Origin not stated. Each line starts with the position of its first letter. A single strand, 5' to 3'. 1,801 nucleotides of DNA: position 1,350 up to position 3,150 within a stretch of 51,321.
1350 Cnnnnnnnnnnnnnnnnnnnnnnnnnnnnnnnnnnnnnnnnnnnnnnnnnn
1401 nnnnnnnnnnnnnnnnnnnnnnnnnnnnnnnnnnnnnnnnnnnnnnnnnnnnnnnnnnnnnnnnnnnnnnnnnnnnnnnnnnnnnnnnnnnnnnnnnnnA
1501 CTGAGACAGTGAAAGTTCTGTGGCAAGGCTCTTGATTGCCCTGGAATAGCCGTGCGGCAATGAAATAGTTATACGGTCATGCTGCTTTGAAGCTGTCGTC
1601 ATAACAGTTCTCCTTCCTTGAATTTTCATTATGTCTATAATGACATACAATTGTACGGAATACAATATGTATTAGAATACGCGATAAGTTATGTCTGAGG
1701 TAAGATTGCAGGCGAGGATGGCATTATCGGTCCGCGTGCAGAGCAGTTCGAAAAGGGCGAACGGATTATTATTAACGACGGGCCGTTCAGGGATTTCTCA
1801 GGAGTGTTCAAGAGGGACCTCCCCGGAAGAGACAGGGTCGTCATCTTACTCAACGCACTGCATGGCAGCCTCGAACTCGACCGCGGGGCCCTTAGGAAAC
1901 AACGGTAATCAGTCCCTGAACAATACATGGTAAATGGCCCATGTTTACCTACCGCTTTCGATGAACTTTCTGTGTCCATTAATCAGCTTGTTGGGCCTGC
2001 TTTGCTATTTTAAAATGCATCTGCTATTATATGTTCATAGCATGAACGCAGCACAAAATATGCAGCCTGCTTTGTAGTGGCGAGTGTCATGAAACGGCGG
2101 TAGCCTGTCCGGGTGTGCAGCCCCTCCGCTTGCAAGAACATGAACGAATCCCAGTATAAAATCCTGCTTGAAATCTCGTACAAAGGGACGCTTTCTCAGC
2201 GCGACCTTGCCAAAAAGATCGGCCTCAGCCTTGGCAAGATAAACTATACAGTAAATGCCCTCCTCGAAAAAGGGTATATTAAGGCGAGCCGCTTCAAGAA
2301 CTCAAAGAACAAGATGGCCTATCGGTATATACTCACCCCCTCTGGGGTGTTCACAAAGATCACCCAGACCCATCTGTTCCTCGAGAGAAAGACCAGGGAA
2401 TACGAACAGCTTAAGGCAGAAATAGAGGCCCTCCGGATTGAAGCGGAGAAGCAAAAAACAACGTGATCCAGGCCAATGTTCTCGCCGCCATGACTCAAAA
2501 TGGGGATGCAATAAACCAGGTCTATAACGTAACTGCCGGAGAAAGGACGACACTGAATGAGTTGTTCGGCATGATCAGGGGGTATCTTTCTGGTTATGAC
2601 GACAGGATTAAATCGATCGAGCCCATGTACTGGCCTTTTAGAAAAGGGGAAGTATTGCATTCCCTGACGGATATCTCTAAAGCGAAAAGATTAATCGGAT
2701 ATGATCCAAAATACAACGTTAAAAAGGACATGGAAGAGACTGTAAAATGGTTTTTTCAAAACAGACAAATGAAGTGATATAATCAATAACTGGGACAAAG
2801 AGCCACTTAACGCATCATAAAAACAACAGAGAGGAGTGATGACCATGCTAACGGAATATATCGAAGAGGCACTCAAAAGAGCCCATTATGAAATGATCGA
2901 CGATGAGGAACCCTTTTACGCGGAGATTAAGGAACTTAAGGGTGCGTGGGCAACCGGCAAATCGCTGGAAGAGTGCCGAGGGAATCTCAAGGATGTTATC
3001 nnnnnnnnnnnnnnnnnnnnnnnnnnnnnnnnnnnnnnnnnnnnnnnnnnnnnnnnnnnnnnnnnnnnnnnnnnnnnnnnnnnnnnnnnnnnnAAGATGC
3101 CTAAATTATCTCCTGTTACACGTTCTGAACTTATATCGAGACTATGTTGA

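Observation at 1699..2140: Enterobacterial-type ops element in the leader of the island operon, next to a decapitated RfaH-like gene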

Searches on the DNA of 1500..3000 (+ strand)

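Call 35: search_rna_families(source=window, start=1500, end=3000, threshold=evalue, max_evalue=10, show_alignments=3)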
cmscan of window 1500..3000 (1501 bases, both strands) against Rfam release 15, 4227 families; matches with E-value up to 10: 4.
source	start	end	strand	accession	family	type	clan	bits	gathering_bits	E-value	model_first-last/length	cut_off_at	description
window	1632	1702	+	RF02407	snoR122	Gene; snRNA; snoRNA; CD-box;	-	26.5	36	0.11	1-74/74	no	Small nucleolar RNA snoR122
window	2453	2508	+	RF01098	RF_site9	Cis-reg; frameshift_element;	-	16.6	70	8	1-50/50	no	Gag/pro ribosomal frameshift site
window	2698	2743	+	RF00521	SAM_alpha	Cis-reg; riboswitch;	-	13.3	36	6.6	1-79/79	no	Alpha-proteobacteria SAM riboswitch aptamer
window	2341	2368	-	RF01768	flavi_FSE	Cis-reg; frameshift_element;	-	12.9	43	7.6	6-33/62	no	ribosomal frameshift site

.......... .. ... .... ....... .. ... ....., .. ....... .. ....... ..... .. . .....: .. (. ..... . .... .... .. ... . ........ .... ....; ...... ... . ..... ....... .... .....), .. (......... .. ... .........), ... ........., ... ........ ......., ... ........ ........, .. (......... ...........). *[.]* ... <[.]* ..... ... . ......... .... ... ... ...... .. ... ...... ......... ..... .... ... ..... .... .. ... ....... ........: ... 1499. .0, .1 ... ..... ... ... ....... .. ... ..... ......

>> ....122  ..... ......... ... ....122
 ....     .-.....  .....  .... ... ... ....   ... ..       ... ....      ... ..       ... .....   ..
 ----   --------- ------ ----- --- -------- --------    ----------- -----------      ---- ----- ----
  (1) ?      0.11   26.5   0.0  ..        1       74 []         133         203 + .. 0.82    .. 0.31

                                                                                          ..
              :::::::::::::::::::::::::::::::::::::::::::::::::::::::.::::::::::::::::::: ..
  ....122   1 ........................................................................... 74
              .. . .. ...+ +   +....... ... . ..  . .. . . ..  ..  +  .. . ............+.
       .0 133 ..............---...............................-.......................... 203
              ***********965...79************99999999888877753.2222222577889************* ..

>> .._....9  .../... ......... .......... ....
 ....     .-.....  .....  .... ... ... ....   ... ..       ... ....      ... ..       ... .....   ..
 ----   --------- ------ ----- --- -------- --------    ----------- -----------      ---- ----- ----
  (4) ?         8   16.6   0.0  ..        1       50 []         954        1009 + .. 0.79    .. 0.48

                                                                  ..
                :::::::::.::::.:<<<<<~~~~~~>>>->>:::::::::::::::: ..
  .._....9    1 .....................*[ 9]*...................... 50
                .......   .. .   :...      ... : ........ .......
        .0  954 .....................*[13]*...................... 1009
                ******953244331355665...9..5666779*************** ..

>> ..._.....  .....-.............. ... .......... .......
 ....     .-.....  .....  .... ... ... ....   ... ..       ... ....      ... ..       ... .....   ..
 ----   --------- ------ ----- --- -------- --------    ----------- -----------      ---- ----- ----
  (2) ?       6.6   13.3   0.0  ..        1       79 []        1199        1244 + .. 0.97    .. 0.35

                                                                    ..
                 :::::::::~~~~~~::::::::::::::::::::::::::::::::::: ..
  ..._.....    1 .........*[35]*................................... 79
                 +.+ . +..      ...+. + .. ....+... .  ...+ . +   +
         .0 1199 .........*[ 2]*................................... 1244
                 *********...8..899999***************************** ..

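Call 37: search_rna_families(sources=[L011, L024, L019, L009, L079, L080, L043, L004, L050, L047], threshold=evalue, max_evalue=1, show_alignments=4)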
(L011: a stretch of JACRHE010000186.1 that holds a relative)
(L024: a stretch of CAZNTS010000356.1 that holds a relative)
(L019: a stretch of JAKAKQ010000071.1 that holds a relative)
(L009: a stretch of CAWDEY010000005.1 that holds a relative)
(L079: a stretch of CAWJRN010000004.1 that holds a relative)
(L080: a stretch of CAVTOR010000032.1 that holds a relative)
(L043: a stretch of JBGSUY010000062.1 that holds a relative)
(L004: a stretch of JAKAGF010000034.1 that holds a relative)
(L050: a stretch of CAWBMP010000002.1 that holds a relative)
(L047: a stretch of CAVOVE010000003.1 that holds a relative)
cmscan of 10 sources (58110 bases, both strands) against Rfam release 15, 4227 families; matches with E-value up to 1: 4.
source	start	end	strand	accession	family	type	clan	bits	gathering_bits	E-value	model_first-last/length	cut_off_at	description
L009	2261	2630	+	RF01766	cspA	Cis-reg; thermoregulator;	-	65.7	78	2.3e-14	1-428/428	no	cspA thermoregulator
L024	2390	2469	-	RF00861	mir-488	Gene; miRNA;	-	30.8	88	0.0057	1-83/83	no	mir-488 microRNA precursor family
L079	4654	4755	+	RF02000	MIR1846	Gene; miRNA;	-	28.1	77.5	0.25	1-110/110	no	MIR1846 microRNA precursor family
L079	4659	4750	-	RF03261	mir-1759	Gene; miRNA;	-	26.9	58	0.65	1-75/75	no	mir-1759 microRNA precursor family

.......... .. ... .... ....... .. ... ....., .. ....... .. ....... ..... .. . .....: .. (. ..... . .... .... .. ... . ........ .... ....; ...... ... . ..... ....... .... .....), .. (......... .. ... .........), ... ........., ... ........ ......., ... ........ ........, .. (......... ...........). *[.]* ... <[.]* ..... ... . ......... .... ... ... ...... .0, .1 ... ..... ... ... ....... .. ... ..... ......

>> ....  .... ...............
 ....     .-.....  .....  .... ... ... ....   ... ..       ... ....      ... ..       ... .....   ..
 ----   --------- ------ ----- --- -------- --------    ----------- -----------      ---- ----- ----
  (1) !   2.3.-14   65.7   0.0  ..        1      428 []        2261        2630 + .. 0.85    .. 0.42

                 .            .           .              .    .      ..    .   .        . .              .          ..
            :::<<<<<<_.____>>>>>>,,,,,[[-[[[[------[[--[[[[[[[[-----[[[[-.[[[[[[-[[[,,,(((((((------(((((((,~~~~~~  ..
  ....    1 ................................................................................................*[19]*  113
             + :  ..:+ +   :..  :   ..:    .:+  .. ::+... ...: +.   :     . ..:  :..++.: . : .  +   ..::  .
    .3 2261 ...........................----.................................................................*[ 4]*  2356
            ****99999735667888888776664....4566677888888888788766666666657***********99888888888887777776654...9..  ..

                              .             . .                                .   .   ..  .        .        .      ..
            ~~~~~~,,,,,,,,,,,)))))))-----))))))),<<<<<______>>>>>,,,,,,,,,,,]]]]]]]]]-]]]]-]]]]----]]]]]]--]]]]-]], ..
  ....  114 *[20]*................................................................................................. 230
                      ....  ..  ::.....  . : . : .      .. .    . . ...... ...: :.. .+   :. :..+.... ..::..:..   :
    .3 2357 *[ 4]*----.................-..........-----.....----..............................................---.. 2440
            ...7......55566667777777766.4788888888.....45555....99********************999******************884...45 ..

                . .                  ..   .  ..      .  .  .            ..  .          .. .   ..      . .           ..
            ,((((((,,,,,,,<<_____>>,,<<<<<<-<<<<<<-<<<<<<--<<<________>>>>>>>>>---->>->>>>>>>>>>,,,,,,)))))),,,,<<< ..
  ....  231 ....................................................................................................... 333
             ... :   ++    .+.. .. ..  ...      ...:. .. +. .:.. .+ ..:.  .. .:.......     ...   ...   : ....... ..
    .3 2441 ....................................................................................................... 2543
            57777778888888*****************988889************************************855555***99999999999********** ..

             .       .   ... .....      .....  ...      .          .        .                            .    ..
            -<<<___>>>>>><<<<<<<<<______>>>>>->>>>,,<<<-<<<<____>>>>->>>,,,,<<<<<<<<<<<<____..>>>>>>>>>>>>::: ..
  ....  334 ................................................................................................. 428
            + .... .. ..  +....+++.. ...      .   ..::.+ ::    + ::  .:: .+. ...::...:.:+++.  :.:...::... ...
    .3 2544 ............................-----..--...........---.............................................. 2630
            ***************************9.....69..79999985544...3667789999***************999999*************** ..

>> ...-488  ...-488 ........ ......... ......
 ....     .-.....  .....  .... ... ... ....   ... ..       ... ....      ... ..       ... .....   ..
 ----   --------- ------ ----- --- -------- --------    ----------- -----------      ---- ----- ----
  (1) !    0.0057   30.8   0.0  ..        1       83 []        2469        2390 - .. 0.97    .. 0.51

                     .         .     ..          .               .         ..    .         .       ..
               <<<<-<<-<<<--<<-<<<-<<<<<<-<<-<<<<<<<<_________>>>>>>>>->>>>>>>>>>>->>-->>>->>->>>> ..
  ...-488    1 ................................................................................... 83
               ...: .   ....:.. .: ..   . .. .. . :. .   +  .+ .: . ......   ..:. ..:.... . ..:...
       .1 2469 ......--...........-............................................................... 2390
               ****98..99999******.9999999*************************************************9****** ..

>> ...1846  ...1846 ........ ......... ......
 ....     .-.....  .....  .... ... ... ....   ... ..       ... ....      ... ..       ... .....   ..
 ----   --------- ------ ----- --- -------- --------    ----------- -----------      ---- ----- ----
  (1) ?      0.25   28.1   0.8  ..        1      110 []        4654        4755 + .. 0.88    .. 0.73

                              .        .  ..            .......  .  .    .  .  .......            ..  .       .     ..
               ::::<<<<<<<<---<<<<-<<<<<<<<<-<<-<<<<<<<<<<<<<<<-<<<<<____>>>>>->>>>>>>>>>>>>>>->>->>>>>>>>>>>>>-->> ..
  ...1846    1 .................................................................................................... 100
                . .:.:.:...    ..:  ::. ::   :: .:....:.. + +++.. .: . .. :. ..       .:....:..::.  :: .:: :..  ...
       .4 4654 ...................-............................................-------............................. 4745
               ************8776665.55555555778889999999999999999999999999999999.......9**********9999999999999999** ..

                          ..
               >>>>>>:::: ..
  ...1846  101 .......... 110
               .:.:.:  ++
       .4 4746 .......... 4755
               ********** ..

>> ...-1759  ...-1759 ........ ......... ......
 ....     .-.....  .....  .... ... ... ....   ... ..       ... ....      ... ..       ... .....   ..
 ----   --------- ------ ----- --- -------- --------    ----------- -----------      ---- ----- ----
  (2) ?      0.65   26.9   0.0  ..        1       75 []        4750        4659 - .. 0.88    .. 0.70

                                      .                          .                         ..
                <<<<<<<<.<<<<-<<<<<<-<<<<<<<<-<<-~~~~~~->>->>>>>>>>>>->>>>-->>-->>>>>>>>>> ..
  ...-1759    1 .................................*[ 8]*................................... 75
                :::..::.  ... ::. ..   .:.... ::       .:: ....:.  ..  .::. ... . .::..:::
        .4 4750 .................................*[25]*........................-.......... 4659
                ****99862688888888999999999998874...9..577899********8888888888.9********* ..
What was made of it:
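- On JUMPstart RNA (Rfam RF01707): No hit in window 1500-3000 at E<=10 (call 35), nor in 10 related loci at E<=1 (call 37).
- Closest known: JUMPstart RNA motif. Different: It finds nothing in the window at E<=10, nor in ten related loci at E<=1 (calls 35, 37).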

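Call 72: build_rna_model(alignment_id=A6, structure=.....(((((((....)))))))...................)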
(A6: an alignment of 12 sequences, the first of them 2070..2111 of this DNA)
Model R1 built from alignment A6 (12 sequences, 42 columns); structure: as given.
model positions 42; base pairs 7; branch points 0; effective number of sequences 12; information 1.048 bits per position. Calibrated on 0.2 Mb of random sequence (short: E-values are rough).
structure used (alignment columns):
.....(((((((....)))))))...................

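Call 73: search_with_rna_model(model_id=R1, sources=[window, L001, L003, L004, L005, L006, L007, L008, L009, L010, L011, L012, L013, L014, L015, L016, L017, L018, L019, L020, L021, L022, L023, L024, L025, L026, L027, L028, L030, L031, L032, L033, L034, L035, L037, L038, L039, L040, L041, L042, L043, L044, L046, L047, L048, L049, L050, L056, L057, L058, L059, L060, L061, L064, L065, L066, L068, L073, L079, L080, L085, L086, L088, L089, L090, L084], max_evalue=1, make_alignment=true)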
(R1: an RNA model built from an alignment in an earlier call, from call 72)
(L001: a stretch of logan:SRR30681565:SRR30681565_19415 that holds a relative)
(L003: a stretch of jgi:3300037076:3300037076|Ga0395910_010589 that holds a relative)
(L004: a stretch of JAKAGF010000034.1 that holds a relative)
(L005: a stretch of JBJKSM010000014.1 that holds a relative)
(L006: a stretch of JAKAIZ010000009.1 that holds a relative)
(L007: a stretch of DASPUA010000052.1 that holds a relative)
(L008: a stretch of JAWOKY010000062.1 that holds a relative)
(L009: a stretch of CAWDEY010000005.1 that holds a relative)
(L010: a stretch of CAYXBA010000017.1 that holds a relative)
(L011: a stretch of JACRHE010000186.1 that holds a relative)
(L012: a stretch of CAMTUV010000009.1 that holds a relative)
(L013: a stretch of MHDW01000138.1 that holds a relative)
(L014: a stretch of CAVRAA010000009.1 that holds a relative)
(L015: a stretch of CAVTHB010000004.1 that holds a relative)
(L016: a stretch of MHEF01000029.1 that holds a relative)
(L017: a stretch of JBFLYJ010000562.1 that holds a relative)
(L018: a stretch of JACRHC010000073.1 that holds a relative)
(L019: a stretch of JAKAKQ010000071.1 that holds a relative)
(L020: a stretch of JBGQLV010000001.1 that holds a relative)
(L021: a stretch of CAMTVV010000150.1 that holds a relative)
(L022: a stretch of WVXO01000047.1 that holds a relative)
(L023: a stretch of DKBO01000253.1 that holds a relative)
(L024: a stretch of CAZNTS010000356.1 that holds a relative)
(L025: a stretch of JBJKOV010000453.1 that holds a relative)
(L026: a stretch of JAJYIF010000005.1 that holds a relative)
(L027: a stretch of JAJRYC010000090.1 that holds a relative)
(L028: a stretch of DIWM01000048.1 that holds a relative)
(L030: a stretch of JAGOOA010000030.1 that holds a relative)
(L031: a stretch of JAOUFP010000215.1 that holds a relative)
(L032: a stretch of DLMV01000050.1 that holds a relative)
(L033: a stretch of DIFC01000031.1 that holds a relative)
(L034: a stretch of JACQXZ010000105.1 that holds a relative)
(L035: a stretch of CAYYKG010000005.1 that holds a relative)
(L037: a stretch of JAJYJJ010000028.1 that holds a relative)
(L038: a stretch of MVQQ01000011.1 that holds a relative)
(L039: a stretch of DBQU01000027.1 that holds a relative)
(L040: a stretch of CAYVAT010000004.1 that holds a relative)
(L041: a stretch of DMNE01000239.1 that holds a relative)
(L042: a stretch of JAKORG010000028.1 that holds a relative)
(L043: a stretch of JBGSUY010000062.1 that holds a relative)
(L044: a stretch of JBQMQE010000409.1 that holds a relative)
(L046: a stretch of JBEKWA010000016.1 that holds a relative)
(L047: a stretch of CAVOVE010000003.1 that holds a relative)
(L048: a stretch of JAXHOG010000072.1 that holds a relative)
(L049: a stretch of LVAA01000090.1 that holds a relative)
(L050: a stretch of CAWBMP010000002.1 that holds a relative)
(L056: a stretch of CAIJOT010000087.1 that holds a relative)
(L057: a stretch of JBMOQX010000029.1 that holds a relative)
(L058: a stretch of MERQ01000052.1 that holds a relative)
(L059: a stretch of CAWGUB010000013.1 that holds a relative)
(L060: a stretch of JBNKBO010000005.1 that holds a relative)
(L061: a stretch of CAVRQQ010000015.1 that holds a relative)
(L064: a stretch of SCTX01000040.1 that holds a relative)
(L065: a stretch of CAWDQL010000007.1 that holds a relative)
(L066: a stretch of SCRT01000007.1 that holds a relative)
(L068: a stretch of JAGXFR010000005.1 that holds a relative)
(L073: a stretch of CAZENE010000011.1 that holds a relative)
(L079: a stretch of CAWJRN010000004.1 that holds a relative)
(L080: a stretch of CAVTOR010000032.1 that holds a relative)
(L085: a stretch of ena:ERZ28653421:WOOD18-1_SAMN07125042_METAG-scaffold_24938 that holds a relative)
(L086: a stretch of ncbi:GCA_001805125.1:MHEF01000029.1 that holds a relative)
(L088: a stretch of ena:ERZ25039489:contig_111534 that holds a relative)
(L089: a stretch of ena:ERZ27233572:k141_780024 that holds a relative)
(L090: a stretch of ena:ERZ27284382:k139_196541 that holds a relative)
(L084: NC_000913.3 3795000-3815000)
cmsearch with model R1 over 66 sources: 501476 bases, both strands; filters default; matches with E-value up to 1: 60.
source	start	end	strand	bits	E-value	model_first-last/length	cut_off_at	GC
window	2070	2111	+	56.8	3e-14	1-42/42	no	0.57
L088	10607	10648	+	54.5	1.5e-13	1-42/42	no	0.52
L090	10760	10801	+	54.3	1.7e-13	1-42/42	no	0.62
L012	2872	2913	+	52.2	7.4e-13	1-42/42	no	0.64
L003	1326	1367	+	51.5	1.2e-12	1-42/42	no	0.57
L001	3933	3974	+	50.6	2.3e-12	1-42/42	no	0.64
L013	1823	1864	+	50.1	3.3e-12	1-42/42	no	0.57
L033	2482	2523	+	49.6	4.7e-12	1-42/42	no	0.43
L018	2935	2976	+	49.6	4.8e-12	1-42/42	no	0.6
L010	2834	2875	+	49.6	4.8e-12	1-42/42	no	0.57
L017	1674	1715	+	49.6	4.8e-12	1-42/42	no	0.62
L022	2304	2345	+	47.8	1.6e-11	1-42/42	no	0.5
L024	2713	2755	+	47.3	2.3e-11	1-42/42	no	0.58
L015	2837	2878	+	46.9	3.1e-11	1-42/42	no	0.6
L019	1254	1294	+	43.9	2.5e-10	1-42/42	no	0.56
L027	1616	1657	+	41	2e-09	1-42/42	no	0.57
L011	2755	2797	+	37.4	2.5e-08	1-42/42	no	0.6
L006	1779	1819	+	35.6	8.7e-08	1-42/42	no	0.63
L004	2862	2899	+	33.5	3.6e-07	1-42/42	no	0.63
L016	2877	2918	+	32.6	7.1e-07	1-42/42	no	0.43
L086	18813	18854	+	32.6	7.1e-07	1-42/42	no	0.43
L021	2870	2910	+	32.6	7.2e-07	1-42/42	no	0.61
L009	2856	2896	+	31.3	1.7e-06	1-42/42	no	0.59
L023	2800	2846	+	30.9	2.3e-06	1-42/42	no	0.64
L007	374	423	+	30.5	3e-06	1-42/42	no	0.52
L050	2835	2877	+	30.4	3.3e-06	1-42/42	no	0.47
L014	2878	2918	+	29.5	6.2e-06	1-42/42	no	0.56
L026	2597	2641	+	28.3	1.5e-05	1-42/42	no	0.53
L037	2099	2139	+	25.5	9.8e-05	1-42/42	no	0.54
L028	2951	2990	+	25.4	0.00011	1-42/42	no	0.6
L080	2930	2968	+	25.4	0.00011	1-42/42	no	0.62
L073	2955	2989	+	25.2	0.00012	1-42/42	no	0.63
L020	2613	2654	+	25.2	0.00012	1-42/42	no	0.43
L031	1242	1281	+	24.7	0.00017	1-42/42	no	0.68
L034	1848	1888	+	24.6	0.00019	1-42/42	no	0.41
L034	3553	3593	+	24.4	0.00022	1-42/42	no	0.41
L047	2915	2945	+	24.2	0.00024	1-42/42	no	0.74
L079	2930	2968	+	22.8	0.00067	1-42/42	no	0.64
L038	2963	2984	+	22.5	0.00083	1-42/42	no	0.73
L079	1389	1427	+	22.1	0.0011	1-42/42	no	0.67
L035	2961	2989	+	21.4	0.0017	1-42/42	no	0.62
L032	2904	2944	+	20.8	0.0026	1-42/42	no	0.49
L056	2951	2990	+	20.3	0.0037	1-42/42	no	0.47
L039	2666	2687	+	20.3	0.0038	1-42/42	no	0.68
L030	2914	2952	+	19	0.0098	1-42/42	no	0.59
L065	3400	3423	+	18.3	0.015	1-42/42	no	0.71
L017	1673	1696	-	18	0.02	6-29/42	no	0.58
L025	1180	1216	+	17.5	0.028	1-42/42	no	0.65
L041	1566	1614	+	17.5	0.028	1-42/42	no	0.55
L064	4448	4474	+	17.3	0.032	1-42/42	no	0.67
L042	2954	2993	+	16.8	0.046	1-42/42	no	0.4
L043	2925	2959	+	16.2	0.067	1-42/42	no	0.66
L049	2962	2984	+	16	0.078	1-42/42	no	0.61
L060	4205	4247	+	16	0.081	1-42/42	no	0.63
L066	3871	3912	+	15.8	0.087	1-42/42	no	0.52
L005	2850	2881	+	15.8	0.089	1-42/42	no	0.59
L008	2892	2936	+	15.7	0.097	1-42/42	no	0.56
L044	1587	1610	+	15.2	0.14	1-42/42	no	0.62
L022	2307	2326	-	12.7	0.78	6-25/42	no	0.4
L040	2943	2965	+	12.4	0.98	1-42/42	no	0.65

Alignment A7: 60 matches aligned to the model, 66 columns, each read 5' to 3' on its own strand. Consensus structure (alignment columns), stored with it:
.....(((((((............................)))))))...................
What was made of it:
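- Closest known: JUMPstart RNA motif. Different: The model built here does not find the E. coli site (call 73).
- A covariance model of hairpin plus ops finds exactly one site in the window (56.8 bits) and the equivalent sites elsewhere (call 73).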
